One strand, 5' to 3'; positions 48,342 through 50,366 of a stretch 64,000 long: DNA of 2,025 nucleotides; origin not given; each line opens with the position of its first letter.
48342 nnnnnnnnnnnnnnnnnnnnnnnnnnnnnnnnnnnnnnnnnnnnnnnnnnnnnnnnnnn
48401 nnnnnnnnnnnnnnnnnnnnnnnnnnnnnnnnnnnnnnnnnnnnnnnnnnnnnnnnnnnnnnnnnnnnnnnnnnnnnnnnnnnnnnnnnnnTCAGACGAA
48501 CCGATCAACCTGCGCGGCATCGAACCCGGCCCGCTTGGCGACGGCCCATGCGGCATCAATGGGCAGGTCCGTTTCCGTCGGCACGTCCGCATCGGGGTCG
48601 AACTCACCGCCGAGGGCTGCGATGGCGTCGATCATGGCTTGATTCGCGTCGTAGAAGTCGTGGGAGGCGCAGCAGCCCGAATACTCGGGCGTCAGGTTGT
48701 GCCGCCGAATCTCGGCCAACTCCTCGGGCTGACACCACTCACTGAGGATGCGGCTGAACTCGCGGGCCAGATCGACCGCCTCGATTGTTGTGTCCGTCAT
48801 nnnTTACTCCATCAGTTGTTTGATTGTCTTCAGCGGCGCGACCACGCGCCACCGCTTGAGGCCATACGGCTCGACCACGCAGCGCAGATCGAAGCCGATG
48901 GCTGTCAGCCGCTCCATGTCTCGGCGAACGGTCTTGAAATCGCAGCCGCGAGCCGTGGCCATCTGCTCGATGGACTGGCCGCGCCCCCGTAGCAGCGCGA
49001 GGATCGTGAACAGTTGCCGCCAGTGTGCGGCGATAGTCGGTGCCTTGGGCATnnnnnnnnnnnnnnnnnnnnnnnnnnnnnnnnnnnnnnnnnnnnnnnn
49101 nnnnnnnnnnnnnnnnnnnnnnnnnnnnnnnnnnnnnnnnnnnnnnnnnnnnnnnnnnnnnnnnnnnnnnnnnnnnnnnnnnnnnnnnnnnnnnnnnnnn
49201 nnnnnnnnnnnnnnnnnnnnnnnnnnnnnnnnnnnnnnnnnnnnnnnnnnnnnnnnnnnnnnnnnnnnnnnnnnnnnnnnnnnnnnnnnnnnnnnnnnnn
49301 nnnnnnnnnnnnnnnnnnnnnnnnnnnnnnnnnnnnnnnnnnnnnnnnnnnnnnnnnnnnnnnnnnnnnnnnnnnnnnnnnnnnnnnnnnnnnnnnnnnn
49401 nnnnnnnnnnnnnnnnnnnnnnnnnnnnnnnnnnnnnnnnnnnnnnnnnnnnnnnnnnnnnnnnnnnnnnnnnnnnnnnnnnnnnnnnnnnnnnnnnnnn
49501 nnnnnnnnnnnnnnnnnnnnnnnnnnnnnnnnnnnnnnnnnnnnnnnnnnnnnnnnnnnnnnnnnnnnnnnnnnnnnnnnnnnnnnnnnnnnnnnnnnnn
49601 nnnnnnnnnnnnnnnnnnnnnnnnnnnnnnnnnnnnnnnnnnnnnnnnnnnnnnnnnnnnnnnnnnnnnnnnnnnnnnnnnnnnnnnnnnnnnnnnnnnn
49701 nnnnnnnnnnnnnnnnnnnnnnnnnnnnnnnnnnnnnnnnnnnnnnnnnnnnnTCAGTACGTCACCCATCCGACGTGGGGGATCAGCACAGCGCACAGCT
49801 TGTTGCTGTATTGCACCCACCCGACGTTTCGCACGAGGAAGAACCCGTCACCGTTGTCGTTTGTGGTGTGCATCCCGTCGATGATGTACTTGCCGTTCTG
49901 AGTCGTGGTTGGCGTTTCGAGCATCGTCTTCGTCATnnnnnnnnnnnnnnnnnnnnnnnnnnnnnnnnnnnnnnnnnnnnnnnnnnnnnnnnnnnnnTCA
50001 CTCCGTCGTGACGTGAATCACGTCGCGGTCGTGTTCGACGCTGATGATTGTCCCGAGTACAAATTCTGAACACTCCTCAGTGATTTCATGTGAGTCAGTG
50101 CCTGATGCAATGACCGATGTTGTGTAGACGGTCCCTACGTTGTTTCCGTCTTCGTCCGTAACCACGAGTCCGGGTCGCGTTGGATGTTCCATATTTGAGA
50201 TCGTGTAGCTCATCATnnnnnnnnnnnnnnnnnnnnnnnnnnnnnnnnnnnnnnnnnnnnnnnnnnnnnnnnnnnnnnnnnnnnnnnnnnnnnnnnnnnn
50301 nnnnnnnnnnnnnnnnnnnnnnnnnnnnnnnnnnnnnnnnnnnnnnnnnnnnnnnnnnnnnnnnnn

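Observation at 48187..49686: Cluster of small, strongly acidic proteins (candidate DNA mimics / anti-defense)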

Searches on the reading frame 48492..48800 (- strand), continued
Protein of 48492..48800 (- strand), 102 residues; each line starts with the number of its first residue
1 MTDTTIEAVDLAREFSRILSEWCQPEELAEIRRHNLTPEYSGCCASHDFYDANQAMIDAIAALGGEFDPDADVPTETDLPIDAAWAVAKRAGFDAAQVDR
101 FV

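Call 68: get_annotated_region(hit=H7, flank=8000)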
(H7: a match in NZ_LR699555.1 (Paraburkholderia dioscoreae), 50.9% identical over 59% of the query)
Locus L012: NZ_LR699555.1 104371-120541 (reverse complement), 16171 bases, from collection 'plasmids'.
description: Paraburkholderia dioscoreae strain Msb3 plasmid pI
organism: Paraburkholderia dioscoreae (NCBI taxid 2604047)
taxonomy: Bacteria; Pseudomonadota; Betaproteobacteria; Burkholderiales; Burkholderiaceae; Paraburkholderia; Paraburkholderia dioscoreae
host: -; source: -; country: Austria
typing (MOB-suite, as given by PLSDB): non-mobilizable; mating-pair formation MPF_F
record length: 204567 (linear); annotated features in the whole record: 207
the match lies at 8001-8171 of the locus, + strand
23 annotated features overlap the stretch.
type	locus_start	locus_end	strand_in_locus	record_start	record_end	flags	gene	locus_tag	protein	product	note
CDS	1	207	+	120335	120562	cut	-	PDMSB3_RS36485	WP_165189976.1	hypothetical protein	-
CDS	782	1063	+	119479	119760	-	-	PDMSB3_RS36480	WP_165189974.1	hypothetical protein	-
CDS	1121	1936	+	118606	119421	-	-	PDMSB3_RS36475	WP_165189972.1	methyltransferase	-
CDS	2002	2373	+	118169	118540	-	-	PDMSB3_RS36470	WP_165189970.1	hypothetical protein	-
CDS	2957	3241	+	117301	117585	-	-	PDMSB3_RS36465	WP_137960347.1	hypothetical protein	-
CDS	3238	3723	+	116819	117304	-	-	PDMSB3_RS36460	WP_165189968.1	hypothetical protein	-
CDS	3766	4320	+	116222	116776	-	-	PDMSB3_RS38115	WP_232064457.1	hypothetical protein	-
CDS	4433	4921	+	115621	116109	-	-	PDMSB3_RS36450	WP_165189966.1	hypothetical protein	-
CDS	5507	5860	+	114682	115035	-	-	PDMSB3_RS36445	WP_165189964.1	hypothetical protein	-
CDS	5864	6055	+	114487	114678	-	-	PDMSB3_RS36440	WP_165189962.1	hypothetical protein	-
CDS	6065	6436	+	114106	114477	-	-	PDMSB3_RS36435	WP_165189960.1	hypothetical protein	-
CDS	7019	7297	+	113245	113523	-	-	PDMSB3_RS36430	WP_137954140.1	hypothetical protein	-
CDS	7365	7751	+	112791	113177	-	bamE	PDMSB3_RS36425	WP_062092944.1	outer membrane protein assembly factor BamE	-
CDS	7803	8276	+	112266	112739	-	-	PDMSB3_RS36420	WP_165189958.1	hypothetical protein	-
CDS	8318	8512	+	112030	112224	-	-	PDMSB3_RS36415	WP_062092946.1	hypothetical protein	-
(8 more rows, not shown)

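Call 69: get_annotated_region(hit=H6, flank=8000)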
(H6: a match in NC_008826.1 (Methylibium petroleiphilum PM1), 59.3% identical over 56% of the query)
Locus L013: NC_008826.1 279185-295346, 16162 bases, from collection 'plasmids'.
description: Methylibium petroleiphilum PM1 plasmid RPME01, complete sequence
organism: Methylibium petroleiphilum PM1 (NCBI taxid 420662)
taxonomy: Bacteria; Pseudomonadota; Betaproteobacteria; Burkholderiales; Sphaerotilaceae; Methylibium; Methylibium petroleiphilum; Methylibium petroleiphilum PM1
host: -; source: -; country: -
typing (MOB-suite, as given by PLSDB): conjugative; relaxase MOBP; mating-pair formation MPF_F
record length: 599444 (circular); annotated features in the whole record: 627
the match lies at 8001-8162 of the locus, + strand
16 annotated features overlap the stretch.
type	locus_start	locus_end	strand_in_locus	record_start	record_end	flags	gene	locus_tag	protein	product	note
CDS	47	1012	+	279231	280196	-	-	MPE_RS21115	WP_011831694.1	hypothetical protein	-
CDS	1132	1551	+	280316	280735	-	-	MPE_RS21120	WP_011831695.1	hypothetical protein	-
CDS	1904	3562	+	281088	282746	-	-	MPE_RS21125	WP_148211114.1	hypothetical protein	-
CDS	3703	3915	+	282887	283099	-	-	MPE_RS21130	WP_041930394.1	hypothetical protein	-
CDS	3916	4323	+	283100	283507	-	-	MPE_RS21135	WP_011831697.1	hypothetical protein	-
CDS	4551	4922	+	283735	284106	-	-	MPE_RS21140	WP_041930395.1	hypothetical protein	-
CDS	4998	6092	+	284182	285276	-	-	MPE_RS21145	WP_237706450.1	phosphoadenosine phosphosulfate reductase family protein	-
CDS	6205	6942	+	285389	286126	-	-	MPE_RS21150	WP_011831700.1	hypothetical protein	-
CDS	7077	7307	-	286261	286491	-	-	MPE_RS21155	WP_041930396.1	hypothetical protein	-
CDS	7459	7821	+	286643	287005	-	-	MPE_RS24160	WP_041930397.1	hypothetical protein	-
CDS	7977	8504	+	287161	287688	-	-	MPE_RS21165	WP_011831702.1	hypothetical protein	-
CDS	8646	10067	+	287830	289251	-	-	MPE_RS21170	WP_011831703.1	DNA cytosine methyltransferase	-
CDS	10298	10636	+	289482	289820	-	-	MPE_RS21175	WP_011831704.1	hypothetical protein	-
CDS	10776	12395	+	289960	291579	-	-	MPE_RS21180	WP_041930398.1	PhoH family protein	-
CDS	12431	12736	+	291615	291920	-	-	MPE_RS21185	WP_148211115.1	hypothetical protein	-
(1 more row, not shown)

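Call 70: get_annotated_region(hit=H10, flank=8000)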
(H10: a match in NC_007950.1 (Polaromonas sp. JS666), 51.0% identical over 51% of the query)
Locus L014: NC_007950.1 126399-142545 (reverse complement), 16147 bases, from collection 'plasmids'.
description: Polaromonas sp. JS666 plasmid 2, complete sequence
organism: Polaromonas sp. JS666 (NCBI taxid 296591)
taxonomy: Bacteria; Pseudomonadota; Betaproteobacteria; Burkholderiales; Comamonadaceae; Polaromonas; Polaromonas sp. JS666
host: -; source: -; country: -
typing (MOB-suite, as given by PLSDB): conjugative; replicon rep_cluster_7; relaxase MOBH; mating-pair formation MPF_T
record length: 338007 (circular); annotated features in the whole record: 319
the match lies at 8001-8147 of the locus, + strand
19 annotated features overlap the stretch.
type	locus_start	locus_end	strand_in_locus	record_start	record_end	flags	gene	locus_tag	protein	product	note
CDS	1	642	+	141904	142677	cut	-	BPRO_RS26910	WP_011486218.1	Crp/Fnr family transcriptional regulator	GO:0006355 - regulation of DNA-templated transcription [Evidence IEA]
CDS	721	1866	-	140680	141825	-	-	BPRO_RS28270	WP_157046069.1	hypothetical protein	-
CDS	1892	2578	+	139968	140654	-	-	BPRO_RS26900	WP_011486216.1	site-specific integrase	GO:0015074 - DNA integration [Evidence IEA]; GO:0006310 - DNA recombination [Evidence IEA]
CDS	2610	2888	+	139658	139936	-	-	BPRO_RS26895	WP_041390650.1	type II toxin-antitoxin system RelE/ParE family toxin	-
CDS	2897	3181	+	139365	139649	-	-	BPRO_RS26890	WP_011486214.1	HigA family addiction module antitoxin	-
CDS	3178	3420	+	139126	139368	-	-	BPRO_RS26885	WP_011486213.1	hypothetical protein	-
CDS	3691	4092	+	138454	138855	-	-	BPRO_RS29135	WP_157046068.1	hypothetical protein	-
CDS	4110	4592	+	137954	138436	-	-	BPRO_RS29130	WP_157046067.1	hypothetical protein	-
CDS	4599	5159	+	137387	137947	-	-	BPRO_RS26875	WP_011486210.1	hypothetical protein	-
CDS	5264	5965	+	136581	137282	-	-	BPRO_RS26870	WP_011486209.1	toll/interleukin-1 receptor domain-containing protein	GO:0007165 - signal transduction [Evidence IEA]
CDS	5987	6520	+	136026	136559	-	-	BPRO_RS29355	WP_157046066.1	hypothetical protein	-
CDS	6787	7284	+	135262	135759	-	-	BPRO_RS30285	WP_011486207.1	hypothetical protein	-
CDS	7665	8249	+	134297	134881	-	-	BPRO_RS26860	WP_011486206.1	hypothetical protein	-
CDS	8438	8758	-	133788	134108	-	-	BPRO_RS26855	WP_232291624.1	hypothetical protein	-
CDS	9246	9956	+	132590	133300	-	-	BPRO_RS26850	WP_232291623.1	hypothetical protein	-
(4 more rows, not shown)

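Call 77: find_related_loci(query=A3, collection=genome_contigs, flank=6000)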
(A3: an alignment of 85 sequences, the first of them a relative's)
Query A3 (102 aa) in genome_contigs; peptide patterns used: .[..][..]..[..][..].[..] (x = any residue, [..] = any of these).
66 stretches matched a pattern; 42 encode a relative of the query (tblastn E <= 1e-3); 42 distinct loci.
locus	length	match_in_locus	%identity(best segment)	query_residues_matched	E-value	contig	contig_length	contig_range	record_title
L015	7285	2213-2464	53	4-93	1e-24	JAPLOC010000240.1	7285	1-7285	MAG: Planctomycetota bacterium isolate LacPavin_0419_WC53_MAG_60_6 LacPavin_0419_WC53_scaffold_161600, whole genome shot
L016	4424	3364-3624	53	1-93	3e-24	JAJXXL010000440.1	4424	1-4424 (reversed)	MAG: Planctomycetota bacterium isolate BP6.bin28 NODE_46548_length_4424_cov_1.357924, whole genome shotgun sequence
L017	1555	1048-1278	47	11-93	4e-19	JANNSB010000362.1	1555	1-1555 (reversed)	MAG: Planctomycetaceae bacterium isolate SOY_31_metabat_283 SOY_31_k141_1148065, whole genome shotgun sequence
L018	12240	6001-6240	47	8-93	6e-19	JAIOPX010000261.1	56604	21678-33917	MAG: Planctomycetota bacterium isolate LakeFargette_0920_ALND_MAG_59_20 LacPavin_0920_ALND_scaffold_375903, whole genome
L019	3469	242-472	46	11-93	3e-18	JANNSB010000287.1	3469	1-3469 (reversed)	MAG: Planctomycetaceae bacterium isolate SOY_31_metabat_283 SOY_31_k141_3311715, whole genome shotgun sequence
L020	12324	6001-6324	39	2-99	2e-14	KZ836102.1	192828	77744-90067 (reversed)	Piscinibacter sp. MQ-18 genomic scaffold scaffold2, whole genome shotgun sequence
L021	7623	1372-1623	48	11-90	4e-13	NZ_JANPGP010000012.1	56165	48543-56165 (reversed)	MAG: Novosphingobium sp. isolate VAR_69_metabat_324 VAR_69_k141_4569722, whole genome shotgun sequence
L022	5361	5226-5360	58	16-60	6e-13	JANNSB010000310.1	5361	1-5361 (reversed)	MAG: Planctomycetaceae bacterium isolate SOY_31_metabat_283 SOY_31_k141_48250, whole genome shotgun sequence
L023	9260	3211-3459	42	16-98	6e-13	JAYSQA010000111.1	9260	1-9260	MAG: Rhodobacterales bacterium isolate GFS_11617 GFS_11617_110, whole genome shotgun sequence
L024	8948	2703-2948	38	12-93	1e-12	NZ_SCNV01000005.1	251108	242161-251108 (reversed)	Burkholderia sp. 4M9327F10 NODE_5_length_251108_cov_11.745644, whole genome shotgun sequence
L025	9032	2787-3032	38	12-93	3e-12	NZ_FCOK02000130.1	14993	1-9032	Caballeronia udeis isolate LMG 27134, whole genome shotgun sequence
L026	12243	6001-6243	37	11-93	3e-11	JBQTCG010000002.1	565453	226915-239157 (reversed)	Paracoccus sp. NSM assembly_contig_2, whole genome shotgun sequence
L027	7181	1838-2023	44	25-85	5e-11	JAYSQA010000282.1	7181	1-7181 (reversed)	MAG: Rhodobacterales bacterium isolate GFS_11617 GFS_11617_281, whole genome shotgun sequence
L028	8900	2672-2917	38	11-93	7e-11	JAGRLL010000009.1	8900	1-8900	MAG: Nitratireductor sp. isolate HKST-UBA64 2008_2321, whole genome shotgun sequence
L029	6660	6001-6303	36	6-96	6e-11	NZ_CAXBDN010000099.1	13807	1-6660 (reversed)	MAG: uncultured Marinobacter sp. isolate ERR2762100_concoct_47 ERZ3422088.5220, whole genome shotgun sequence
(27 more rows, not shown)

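Call 81: search_protein_families(library=pfam, alignment_id=A4, max_evalue=0.0001)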
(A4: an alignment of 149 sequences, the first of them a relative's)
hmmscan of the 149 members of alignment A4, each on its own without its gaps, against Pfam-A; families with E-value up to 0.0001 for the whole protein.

A. member 1, L015:2457-4175:+ (572 aa): 1 family
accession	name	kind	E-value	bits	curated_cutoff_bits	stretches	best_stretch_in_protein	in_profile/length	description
PF00145.23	DNA_methylase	-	1.1e-40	140.5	22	2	484-560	246-321/324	C-5 cytosine-specific DNA methylase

B. families by the number of members that match (of 149 scanned): 62 families (the first 25 are shown)
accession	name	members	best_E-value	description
PF00145.23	DNA_methylase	6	7.8e-50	C-5 cytosine-specific DNA methylase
PF03852.21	Vsr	3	6.3e-31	DNA mismatch endonuclease Vsr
PF10592.14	AIPR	2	9.3e-94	AIPR protein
PF07505.17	DUF5131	2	1.7e-79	Protein of unknown function (DUF5131)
PF22879.1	AIPR_N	2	1.3e-47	Abortive infection phage resistance protein N-terminal domain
PF19889.5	DUF6362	2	1.6e-37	Domain of unknown function (DUF6362)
PF00589.27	Phage_integrase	2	3.5e-19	Phage integrase family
PF13730.12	HTH_36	2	2.4e-10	Helix-turn-helix domain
PF02195.25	ParB_N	2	3.1e-07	ParB N-terminal domain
PF17338.8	GP88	2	4.1e-06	Gene product 88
PF01131.25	Topoisom_bac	1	5.7e-100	DNA topoisomerase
PF03796.21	DnaB_C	1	7.5e-97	DnaB-like helicase C terminal domain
PF07394.17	DUF1501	1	7.8e-79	Protein of unknown function (DUF1501)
PF14390.12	DUF4420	1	1.4e-74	Putative PD-(D/E)XK family member, (DUF4420)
PF13708.11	DUF4942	1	1.3e-58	Domain of unknown function (DUF4942)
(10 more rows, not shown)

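Call 93: search_protein_families(library=padloc, proteins=[window:48492-48800:-], max_evalue=0.01)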
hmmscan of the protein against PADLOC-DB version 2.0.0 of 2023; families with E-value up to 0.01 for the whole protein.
window:48492-48800:- (102 aa): 0 families

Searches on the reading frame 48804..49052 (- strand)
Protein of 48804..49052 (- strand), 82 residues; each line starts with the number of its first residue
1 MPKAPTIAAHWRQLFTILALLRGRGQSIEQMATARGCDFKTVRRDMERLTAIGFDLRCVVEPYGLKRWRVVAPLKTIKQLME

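Call 9: search_protein_families(library=pfam, proteins=[window:48804-49052:-], max_evalue=1)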
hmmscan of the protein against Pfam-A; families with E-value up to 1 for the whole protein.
window:48804-49052:- (82 aa): 2 families
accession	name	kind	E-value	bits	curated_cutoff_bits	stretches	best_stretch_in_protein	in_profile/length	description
PF08279.18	HTH_11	-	0.00032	20.9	25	1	14-56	2-46/55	HTH domain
PF25212.1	HVO_A0114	-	0.0091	16.2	27.6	1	19-53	30-64/84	HVO_A0114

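Call 10: search_protein_families(library=phrogs, proteins=[window:48804-49052:-], max_evalue=1)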
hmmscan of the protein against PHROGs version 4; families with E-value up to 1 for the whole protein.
window:48804-49052:- (82 aa): 7 families
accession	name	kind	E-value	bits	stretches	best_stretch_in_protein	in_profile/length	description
phrog_1368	-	transcription regulation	0.036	14.8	1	17-58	16-60/101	transcriptional regulator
phrog_9217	-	transcription regulation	0.045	14.9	1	14-50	41-77/111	transcriptional regulator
phrog_11214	-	unknown function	0.045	14.7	1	17-53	57-93/123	-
phrog_1157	-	integration and excision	0.045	13.9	1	12-47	5-39/422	transposase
phrog_3855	-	DNA, RNA and nucleotide metabolism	0.084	14.3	1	16-53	70-107/115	HTH DNA binding protein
phrog_8102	-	DNA, RNA and nucleotide metabolism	0.24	11.5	1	26-54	59-87/337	replication initiation protein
phrog_21141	-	unknown function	0.3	12.1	1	6-47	69-112/120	-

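Call 14: search_protein_families(library=ncbifam, proteins=[window:48804-49052:-], max_evalue=1)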
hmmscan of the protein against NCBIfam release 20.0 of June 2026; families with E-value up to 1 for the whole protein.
window:48804-49052:- (82 aa): 2 families
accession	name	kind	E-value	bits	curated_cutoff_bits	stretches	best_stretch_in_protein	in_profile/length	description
TIGR00122.1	birA_repr_reg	equivalog_domain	0.0036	17.2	70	1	15-67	3-55/69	biotin operon repressor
NF033555.1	lyase_MerB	exception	0.019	14.7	200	1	12-65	4-55/181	organomercurial lyase MerB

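Call 65: search_solved_structures(query=window:48804-49052:-, max_evalue=1)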
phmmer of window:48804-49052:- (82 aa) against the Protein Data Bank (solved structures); distinct sequences matched with E-value up to 1: 1.
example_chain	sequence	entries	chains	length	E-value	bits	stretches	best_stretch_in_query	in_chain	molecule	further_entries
8etq_A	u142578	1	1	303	3.4e-05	27.1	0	25-50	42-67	k-cTRP5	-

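Call 93: search_protein_families(library=padloc, proteins=[window:48804-49052:-], max_evalue=0.01)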
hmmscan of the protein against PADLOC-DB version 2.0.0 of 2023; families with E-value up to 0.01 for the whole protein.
window:48804-49052:- (82 aa): 1 family
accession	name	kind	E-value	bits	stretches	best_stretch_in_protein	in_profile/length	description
PDLC01457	WYL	-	0.00033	18.3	1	13-57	5-50/229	"CAS-I,CAS-II,CAS-III,CAS-IV,CAS-V,CAS-VI; associated_signaling"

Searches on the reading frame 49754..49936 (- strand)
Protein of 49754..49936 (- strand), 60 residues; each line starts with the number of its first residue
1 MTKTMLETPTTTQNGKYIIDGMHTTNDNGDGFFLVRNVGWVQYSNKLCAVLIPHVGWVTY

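Call 9: search_protein_families(library=pfam, proteins=[window:49754-49936:-], max_evalue=1)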
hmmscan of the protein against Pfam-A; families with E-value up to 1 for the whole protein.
window:49754-49936:- (60 aa): 1 family
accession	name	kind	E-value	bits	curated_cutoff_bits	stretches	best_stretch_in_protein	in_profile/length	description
PF00796.23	PSI_8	-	0.29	11.4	19.8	1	48-58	2-12/25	Photosystem I reaction centre subunit VIII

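Call 10: search_protein_families(library=phrogs, proteins=[window:49754-49936:-], max_evalue=1)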
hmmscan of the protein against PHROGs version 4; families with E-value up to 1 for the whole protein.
window:49754-49936:- (60 aa): 3 families
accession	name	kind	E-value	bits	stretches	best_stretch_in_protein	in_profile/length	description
phrog_23174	-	unknown function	0.0043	18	1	17-47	16-47/67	-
phrog_19676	-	unknown function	0.16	12.5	1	11-47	192-228/239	-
phrog_23944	-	unknown function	0.31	12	1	39-58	56-75/76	-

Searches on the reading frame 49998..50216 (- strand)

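Call 9: search_protein_families(library=pfam, proteins=[window:49998-50216:-], max_evalue=1)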
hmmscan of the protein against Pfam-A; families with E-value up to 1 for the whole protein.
window:49998-50216:- (72 aa): 0 families

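Call 10: search_protein_families(library=phrogs, proteins=[window:49998-50216:-], max_evalue=1)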
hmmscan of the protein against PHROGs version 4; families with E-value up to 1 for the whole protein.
window:49998-50216:- (72 aa): 1 family
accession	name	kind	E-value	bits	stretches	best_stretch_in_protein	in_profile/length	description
phrog_12279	-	unknown function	0.047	14.7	1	20-65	14-58/120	-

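Call 14: search_protein_families(library=ncbifam, proteins=[window:49998-50216:-], max_evalue=1)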
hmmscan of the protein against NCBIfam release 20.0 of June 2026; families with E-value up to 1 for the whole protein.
window:49998-50216:- (72 aa): 0 families

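Call 93: search_protein_families(library=padloc, proteins=[window:49998-50216:-], max_evalue=0.01)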
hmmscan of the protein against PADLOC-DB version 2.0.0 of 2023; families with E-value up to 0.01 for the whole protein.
window:49998-50216:- (72 aa): 0 families
